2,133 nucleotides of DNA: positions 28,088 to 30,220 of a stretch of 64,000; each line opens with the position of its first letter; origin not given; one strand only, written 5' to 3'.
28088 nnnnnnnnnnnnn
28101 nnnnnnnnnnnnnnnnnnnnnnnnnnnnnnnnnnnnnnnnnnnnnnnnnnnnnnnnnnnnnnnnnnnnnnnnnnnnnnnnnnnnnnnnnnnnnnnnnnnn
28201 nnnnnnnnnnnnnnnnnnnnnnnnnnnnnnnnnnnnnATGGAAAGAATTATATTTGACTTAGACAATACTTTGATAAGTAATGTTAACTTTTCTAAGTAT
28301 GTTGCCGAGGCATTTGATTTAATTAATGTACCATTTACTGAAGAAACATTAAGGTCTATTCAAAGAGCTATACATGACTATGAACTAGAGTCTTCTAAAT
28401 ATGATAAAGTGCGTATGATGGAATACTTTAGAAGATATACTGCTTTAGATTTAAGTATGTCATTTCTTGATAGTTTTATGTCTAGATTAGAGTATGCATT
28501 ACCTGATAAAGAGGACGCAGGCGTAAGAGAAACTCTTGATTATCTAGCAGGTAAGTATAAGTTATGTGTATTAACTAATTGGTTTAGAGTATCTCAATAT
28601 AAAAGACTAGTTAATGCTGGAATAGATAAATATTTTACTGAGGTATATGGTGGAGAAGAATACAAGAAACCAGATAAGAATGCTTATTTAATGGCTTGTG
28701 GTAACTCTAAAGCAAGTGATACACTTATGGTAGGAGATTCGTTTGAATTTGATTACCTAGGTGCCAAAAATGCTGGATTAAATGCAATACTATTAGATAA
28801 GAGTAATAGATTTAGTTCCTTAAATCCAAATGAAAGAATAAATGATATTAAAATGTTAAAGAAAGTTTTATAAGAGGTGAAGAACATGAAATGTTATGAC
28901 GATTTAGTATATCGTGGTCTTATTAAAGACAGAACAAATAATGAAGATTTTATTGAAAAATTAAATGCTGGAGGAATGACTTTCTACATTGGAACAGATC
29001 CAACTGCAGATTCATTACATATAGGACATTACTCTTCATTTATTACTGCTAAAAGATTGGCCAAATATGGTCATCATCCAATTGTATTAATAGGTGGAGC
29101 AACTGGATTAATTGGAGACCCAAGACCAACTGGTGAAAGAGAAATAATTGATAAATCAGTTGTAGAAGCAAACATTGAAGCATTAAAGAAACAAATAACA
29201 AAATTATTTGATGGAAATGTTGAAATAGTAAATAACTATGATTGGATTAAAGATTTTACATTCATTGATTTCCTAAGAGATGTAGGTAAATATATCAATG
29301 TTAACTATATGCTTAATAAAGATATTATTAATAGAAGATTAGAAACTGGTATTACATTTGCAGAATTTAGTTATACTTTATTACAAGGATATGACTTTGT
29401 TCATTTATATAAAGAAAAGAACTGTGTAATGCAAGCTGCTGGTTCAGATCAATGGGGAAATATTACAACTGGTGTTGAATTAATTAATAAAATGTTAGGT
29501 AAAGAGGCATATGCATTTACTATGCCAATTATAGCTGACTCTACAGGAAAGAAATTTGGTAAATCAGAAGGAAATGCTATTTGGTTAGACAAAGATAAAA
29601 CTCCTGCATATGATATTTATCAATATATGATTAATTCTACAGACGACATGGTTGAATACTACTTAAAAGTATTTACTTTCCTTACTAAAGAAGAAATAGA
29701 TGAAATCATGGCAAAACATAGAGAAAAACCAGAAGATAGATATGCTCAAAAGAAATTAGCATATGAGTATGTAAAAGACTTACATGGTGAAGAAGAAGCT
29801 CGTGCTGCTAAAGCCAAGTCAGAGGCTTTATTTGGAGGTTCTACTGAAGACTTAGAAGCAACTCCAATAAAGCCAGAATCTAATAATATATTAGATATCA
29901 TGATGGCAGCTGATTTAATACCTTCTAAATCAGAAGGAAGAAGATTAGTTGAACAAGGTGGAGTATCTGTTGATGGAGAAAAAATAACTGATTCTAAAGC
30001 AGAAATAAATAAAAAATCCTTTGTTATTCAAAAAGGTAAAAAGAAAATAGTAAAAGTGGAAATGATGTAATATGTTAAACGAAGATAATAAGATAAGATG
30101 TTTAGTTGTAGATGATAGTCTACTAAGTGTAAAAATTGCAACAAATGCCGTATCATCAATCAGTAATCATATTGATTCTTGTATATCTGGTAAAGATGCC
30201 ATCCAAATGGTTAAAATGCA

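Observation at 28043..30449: Tyr T-box controls a HAD hydrolase and a receiver domain along with tyrS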

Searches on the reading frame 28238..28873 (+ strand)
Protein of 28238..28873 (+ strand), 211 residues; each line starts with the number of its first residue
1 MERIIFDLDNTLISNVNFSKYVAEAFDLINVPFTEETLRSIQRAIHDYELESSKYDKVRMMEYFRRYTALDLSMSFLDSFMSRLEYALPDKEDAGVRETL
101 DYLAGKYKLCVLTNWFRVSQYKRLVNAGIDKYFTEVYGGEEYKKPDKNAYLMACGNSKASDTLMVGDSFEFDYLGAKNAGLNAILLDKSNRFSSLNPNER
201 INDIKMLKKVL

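Call 7: search_protein_families(library=pfam, proteins=[window:28238-28873:+])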
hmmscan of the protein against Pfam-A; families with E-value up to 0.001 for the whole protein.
window:28238-28873:+ (211 aa): 3 families
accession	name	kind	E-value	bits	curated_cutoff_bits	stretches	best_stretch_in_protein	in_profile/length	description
PF00702.32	Hydrolase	-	1.3e-17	65.3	26.4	1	4-180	4-191/191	haloacid dehalogenase-like hydrolase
PF13419.12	HAD_2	-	1.3e-17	65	23.8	1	4-185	1-177/178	Haloacid dehalogenase-like hydrolase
PF13242.12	Hydrolase_like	-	4.6e-07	30.1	22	1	143-186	3-48/75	HAD-hyrolase-like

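Call 8: search_protein_families(library=ncbifam, proteins=[window:28238-28873:+])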
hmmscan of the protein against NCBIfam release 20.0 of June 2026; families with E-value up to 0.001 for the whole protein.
window:28238-28873:+ (211 aa): 20 families
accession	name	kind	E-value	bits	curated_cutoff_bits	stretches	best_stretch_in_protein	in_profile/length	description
TIGR02254.1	YjjG_YfnB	equivalog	4.8e-22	78.5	159.9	1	2-207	2-219/223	YjjG family noncanonical pyrimidine nucleotidase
TIGR02253.1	CTE7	subfamily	1.5e-20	73.9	169.75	1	4-195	5-203/221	TIGR02253 family HAD-type hydrolase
NF006976.0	PRK09449.1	equivalog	1.1e-16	61.1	183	1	3-211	5-222/225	pyrimidine 5'-nucleotidase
TIGR01549.1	HAD-SF-IA-v1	subfamily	9.5e-16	58.5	23.3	1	85-180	56-149/149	HAD-IA family hydrolase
NF009695.0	PRK13222.1-2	equivalog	6.1e-12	45.5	225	1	4-208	9-219/226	phosphoglycolate phosphatase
NF053830.1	RUBPPhHalo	equivalog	2.1e-10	40.6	330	1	63-208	81-231/234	ribulose-1,5-bisphosphate 5-phosphatase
TIGR01662.1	HAD-SF-IIIA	subfamily_domain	3.4e-10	40.2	44.6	1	96-187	30-139/141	HAD-IIIA family hydrolase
NF052576.1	PymNtasePynAStpc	equivalog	4.1e-10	39.7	350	1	94-210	102-226/229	pyrimidine 5'-nucleotidase PynA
NF009804.0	PRK13288.1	equivalog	4.1e-09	36.2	218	1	3-183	5-178/215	pyrophosphatase PpaX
TIGR01428.1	HAD_type_II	equivalog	1.2e-08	35.2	125.4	1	66-187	65-191/197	haloacid dehalogenase type II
TIGR02252.1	DREG-2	subfamily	4.4e-08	33.1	155.2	1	95-185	109-203/203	HAD hydrolase, REG-2-like, family IA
NF009698.0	PRK13223.1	equivalog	4.6e-06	26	466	1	94-186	104-200/272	phosphoglycolate phosphatase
TIGR01449.2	PGP_bact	equivalog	2e-05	24.2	180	1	95-189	89-187/213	phosphoglycolate phosphatase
NF009697.0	PRK13222.1-4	equivalog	9.6e-05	21.8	327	0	95-186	98-193/232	phosphoglycolate phosphatase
TIGR01509.1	HAD-SF-IA-v3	subfamily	0.00013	22.1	29.4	0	79-185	53-153/154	HAD-IA family hydrolase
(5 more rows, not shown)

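Call 42: search_solved_structures(query=window:28238-28873:+, max_evalue=0.001)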
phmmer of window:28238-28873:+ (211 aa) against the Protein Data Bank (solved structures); distinct sequences matched with E-value up to 0.001: 17.
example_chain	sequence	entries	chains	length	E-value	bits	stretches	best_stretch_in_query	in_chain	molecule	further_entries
3qnm_A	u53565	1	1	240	2.8e-13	53.2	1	87-208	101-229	Haloacid dehalogenase-like hydrolase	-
4knv_A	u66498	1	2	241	1.2e-08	38.1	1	96-190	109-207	N-acylneuraminate-9-phosphatase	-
2gfh_A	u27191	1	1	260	1.3e-08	37.9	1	96-192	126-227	haloacid dehalogenase-like hydrolase domain containing 4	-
4knw_A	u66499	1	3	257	2.2e-08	37.3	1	96-190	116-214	N-acylneuraminate-9-phosphatase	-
2w4m_A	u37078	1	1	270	2.5e-08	37.1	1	96-190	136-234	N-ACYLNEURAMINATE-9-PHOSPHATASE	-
3ddh_A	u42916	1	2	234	1.6e-06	31.2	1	4-175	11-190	Putative haloacid dehalogenase-like family hydrolase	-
3ed5_A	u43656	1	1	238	1.6e-06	31.1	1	4-187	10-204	YfnB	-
3i76_A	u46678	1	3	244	1.8e-06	31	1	4-187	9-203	Putative HAD-hydrolase yfnB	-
3kbb_A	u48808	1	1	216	1.1e-05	28.4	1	1-184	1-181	Phosphorylated carbohydrates phosphatase TM_1254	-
2hoq_A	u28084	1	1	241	2e-05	27.6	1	91-185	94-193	Putative HAD-hydrolase PH1655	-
4ygq_A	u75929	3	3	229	3.7e-05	26.7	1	1-191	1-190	Hydrolase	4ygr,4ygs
3ib6_A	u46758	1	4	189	8.5e-05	25.5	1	106-187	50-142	Uncharacterized protein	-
2w43_A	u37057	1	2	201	9.2e-05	25.4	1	121-207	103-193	HYPOTHETICAL 2-HALOALKANOIC ACID DEHALOGENASE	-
2w11_A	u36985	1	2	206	9.7e-05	25.4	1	121-207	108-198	2-HALOALKANOIC ACID DEHALOGENASE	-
2zg6_A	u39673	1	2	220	0.00016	24.7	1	97-200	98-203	Putative uncharacterized protein ST2620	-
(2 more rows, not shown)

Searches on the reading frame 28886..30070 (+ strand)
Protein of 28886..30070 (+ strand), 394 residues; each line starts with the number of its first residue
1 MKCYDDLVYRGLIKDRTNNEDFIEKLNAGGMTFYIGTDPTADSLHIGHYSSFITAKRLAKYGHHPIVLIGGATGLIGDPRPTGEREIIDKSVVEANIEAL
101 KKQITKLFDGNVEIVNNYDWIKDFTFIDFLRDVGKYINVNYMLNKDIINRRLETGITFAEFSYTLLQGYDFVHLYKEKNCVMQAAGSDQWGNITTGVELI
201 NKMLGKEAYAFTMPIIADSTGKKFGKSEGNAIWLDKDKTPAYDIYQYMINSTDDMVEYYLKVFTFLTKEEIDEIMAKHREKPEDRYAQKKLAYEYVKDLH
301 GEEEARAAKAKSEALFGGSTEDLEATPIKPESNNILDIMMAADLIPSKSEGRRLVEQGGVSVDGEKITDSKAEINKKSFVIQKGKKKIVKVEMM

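Call 7: search_protein_families(library=pfam, proteins=[window:28886-30070:+])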
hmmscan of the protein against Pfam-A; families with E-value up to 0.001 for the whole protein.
window:28886-30070:+ (394 aa): 4 families
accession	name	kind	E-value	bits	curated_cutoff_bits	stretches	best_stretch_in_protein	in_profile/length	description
PF00579.31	tRNA-synt_1b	-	3.1e-76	257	21.1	1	31-316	6-291/292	tRNA synthetases class I (W and Y)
PF22421.1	SYY_C-terminal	-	3.1e-10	40.2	27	1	321-387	7-79/83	Tyrosine--tRNA ligase SYY-like C-terminal domain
PF01479.30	S4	-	1.7e-06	28.1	22.8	1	336-371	3-39/48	S4 domain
PF16714.10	TyrRSs_C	-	0.00015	22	30.6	1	334-379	22-67/120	Tyrosyl-tRNA synthetase C-terminal domain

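Call 8: search_protein_families(library=ncbifam, proteins=[window:28886-30070:+])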
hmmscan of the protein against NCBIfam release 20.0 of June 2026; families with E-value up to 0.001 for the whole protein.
window:28886-30070:+ (394 aa): 2 families
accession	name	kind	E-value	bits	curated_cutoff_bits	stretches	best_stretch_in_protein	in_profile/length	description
TIGR00234.1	tyrS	equivalog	7.8e-111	371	113.8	1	6-393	9-405/406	tyrosine--tRNA ligase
NF006330.0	PRK08560.1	equivalog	4e-06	26.1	220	1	20-237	21-237/342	tyrosine--tRNA ligase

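Call 10: find_related_loci(query=window:28886-30070:+, collection=genome_contigs, flank=4000)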
Query window:28886-30070:+ (394 aa) in genome_contigs; peptide patterns used: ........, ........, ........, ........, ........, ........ (x = any residue, [..] = any of these).
314 stretches matched a pattern; 228 encode a relative of the query (tblastn E <= 1e-3); the best 80 are kept; 80 distinct loci.
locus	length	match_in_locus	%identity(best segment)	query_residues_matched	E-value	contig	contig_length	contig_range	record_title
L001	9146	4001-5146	85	1-382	0e+0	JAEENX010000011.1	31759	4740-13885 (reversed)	MAG: Bacilli bacterium isolate Tb.RUG.273 NODE_2625057_length_31759_cov_1.556810, whole genome shotgun sequence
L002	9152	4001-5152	84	1-384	0e+0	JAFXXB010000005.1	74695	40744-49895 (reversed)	MAG: Bacilli bacterium isolate RGIG6824 Sheep_Rumen-4__c167922, whole genome shotgun sequence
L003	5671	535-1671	84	1-379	0e+0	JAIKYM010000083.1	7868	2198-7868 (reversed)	MAG: Bacilli bacterium isolate RUI481 k141_1993317_flag=1_multi=16.0000_len=7868, whole genome shotgun sequence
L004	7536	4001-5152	83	1-384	0e+0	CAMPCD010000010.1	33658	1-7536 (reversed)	MAG: uncultured bacterium isolate SRR873610_bin.2_metaWRAP_v1.3_MAG genome assembly, contig: NODE_1778_length_33658_cov_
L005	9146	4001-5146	81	1-382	0e+0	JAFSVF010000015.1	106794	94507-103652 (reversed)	MAG: Bacilli bacterium isolate RGIG3504 Goat_Rumen.Co__c1506432, whole genome shotgun sequence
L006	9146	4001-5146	82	1-382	0e+0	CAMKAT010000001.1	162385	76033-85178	MAG: uncultured Bacillales bacterium isolate SRR12081297_bin.31_metaWRAP_v1.3_MAG genome assembly, contig: ERZ12289777.4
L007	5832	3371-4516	81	1-382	0e+0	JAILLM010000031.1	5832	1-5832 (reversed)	MAG: Bacilli bacterium isolate RUI228 k141_7809013_flag=1_multi=18.0000_len=5832, whole genome shotgun sequence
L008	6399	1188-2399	69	1-387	0e+0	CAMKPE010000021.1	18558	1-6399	MAG: uncultured Clostridium sp. isolate SRR12081297_bin.2_metaWRAP_v1.3_MAG genome assembly, contig: ERZ12289777.4653, w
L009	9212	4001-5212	67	1-387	0e+0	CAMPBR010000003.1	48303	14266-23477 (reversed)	MAG: uncultured Tenericutes bacterium isolate SRR873610_bin.104_metaWRAP_v1.3_MAG genome assembly, contig: NODE_821_leng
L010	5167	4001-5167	64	1-389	1e-171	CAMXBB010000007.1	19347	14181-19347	MAG TPA_asm: uncultured Firmicutes bacterium isolate SRR14411261_bin.7_metawrap_v1.3_MAG genome assembly, contig: NODE.4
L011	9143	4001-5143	64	1-381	5e-167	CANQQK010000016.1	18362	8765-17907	MAG: uncultured Bacilli bacterium isolate Lapin-011__bin56 genome assembly, contig: Lapin-011__NODE_3036_length_18362_co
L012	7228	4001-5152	62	1-384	4e-165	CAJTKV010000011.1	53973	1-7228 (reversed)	MAG TPA_asm: uncultured Bacilli bacterium isolate MGBC102277 genome assembly, contig: MGBC102277.11, whole genome shotgu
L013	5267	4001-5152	62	1-384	6e-168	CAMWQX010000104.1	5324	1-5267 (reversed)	MAG TPA_asm: uncultured Firmicutes bacterium isolate SRR14411249_bin.2_metawrap_v1.3_MAG genome assembly, contig: NODE.6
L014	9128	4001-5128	66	1-379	8e-163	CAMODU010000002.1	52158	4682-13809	MAG: uncultured bacterium isolate SRR873606_bin.1_metaWRAP_v1.3_MAG genome assembly, contig: NODE_710_length_52158_cov_1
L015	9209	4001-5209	60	1-387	1e-160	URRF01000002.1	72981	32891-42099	uncultured Mollicutes bacterium isolate UMGS1266 genome assembly, contig: NODE_38_length_72981_cov_10.784055, whole geno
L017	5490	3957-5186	57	1-394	1e-159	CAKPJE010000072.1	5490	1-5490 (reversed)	MAG: uncultured Bacilli bacterium isolate REFINED_METABAT215_TOP10_CONTIGS_1500_ASSEMBLY_K77_MERGED__Hadza_MoBio_hadza-I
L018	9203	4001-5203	60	1-387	2e-157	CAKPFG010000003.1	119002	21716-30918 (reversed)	MAG: uncultured Bacilli bacterium isolate REFINED_METABAT215_TOP10_CONTIGS_1500_ASSEMBLY_K77_MERGED__Nepal_MoBio_Fiber-H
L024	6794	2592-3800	58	1-387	5e-157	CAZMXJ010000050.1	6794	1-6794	MAG TPA_asm: uncultured Clostridium sp. isolate binchicken_co365_227 genome assembly, contig: NODE_9067_length_6794_cov_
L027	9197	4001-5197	60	1-391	2e-149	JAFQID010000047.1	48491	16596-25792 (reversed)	MAG: Bacilli bacterium isolate RGIG1841 Goat_Cecum-5__c625692, whole genome shotgun sequence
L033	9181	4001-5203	55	1-387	6e-143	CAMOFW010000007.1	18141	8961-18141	MAG: uncultured Tenericutes bacterium isolate SRR873603_bin.70_metaWRAP_v1.3_MAG genome assembly, contig: NODE_7762_leng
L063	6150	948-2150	52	1-387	2e-137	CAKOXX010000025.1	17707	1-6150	MAG: uncultured Bacilli bacterium isolate REFINED_METABAT215_TOP10_CONTIGS_1500_ASSEMBLY_K77_MERGED__Hadza_MoBio_hadza-E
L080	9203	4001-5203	55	1-387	1e-135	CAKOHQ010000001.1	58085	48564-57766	MAG: uncultured Bacilli bacterium isolate REFINED_METABAT215_TOP10_CONTIGS_1500_ASSEMBLY_K77_MERGED__Hadza_MoBio_hadza-E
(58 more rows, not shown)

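Call 17: search_protein_families(library=pfam, proteins=[L010:3349-3981:+, L017:3313-3954:+, L024:2096-2578:+, L027:3516-3998:+, L063:406-948:+, L033:2809-3996:+, L018:2746-3360:+, L080:3343-3984:+])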
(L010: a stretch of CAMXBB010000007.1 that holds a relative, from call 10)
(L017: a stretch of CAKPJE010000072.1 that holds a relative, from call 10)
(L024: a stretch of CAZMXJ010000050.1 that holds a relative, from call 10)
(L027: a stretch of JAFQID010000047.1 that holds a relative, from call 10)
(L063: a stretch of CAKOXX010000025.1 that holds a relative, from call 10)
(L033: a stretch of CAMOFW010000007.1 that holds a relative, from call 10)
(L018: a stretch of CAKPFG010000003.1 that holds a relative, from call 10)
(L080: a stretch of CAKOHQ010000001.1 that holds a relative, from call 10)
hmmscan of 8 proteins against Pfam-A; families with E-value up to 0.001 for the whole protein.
L010:3349-3981:+ (210 aa): 3 families
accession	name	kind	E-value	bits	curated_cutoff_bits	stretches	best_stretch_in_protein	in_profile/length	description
PF00702.32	Hydrolase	-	4.8e-15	56.9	26.4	1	4-179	2-188/191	haloacid dehalogenase-like hydrolase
PF13419.12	HAD_2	-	1.2e-14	55.2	23.8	1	6-186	1-176/178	Haloacid dehalogenase-like hydrolase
PF13242.12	Hydrolase_like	-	2.6e-08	34.1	22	1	146-188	4-48/75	HAD-hyrolase-like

L017:3313-3954:+ (214 aa): 1 family
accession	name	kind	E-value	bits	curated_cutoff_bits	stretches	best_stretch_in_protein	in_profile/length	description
PF01791.15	DeoC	-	2.5e-14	53.9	23.8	1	13-190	12-204/229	DeoC/LacD family aldolase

L024:2096-2578:+ (161 aa): 1 family
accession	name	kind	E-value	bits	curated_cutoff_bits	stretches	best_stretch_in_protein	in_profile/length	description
PF08761.16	dUTPase_2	-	1.1e-27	97.8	22.9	1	4-161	2-162/162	dUTPase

L027:3516-3998:+ (161 aa): 2 families
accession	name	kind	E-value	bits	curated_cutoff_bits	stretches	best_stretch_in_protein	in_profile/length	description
PF00692.24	dUTPase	-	1.8e-20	73.4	22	1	26-149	3-119/129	dUTPase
PF22769.1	DCD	-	0.00028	21.4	27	1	73-135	97-152/153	dCTP deaminase-like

L063:406-948:+ (181 aa): 1 family
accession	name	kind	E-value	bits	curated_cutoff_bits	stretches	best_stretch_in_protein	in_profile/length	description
PF01928.26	CYTH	-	6.5e-07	29.8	23.2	1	3-148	2-164/179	CYTH domain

L033:2809-3996:+ (396 aa): 3 families
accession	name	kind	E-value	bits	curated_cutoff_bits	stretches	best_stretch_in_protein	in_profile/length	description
PF13419.12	HAD_2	-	1.2e-15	58.5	23.8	1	5-177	1-173/178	Haloacid dehalogenase-like hydrolase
PF00702.32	Hydrolase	-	2.7e-10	41.4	26.4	1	2-170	1-185/191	haloacid dehalogenase-like hydrolase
PF13242.12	Hydrolase_like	-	0.00065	20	22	0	140-171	4-37/75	HAD-hyrolase-like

L018:2746-3360:+ (205 aa): 2 families
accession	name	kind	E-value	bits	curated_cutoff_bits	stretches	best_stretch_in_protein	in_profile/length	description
PF13419.12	HAD_2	-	2.4e-14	54.3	23.8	1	5-181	1-175/178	Haloacid dehalogenase-like hydrolase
PF00702.32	Hydrolase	-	1.3e-12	48.9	26.4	1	2-171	1-184/191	haloacid dehalogenase-like hydrolase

L080:3343-3984:+ (214 aa): 3 families
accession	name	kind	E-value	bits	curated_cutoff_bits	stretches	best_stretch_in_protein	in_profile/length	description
PF13419.12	HAD_2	-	1e-14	55.5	23.8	1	13-190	1-176/178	Haloacid dehalogenase-like hydrolase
PF00702.32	Hydrolase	-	1.3e-11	45.7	26.4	1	11-186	2-191/191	haloacid dehalogenase-like hydrolase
PF13242.12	Hydrolase_like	-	3.4e-08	33.7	22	1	150-197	4-53/75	HAD-hyrolase-like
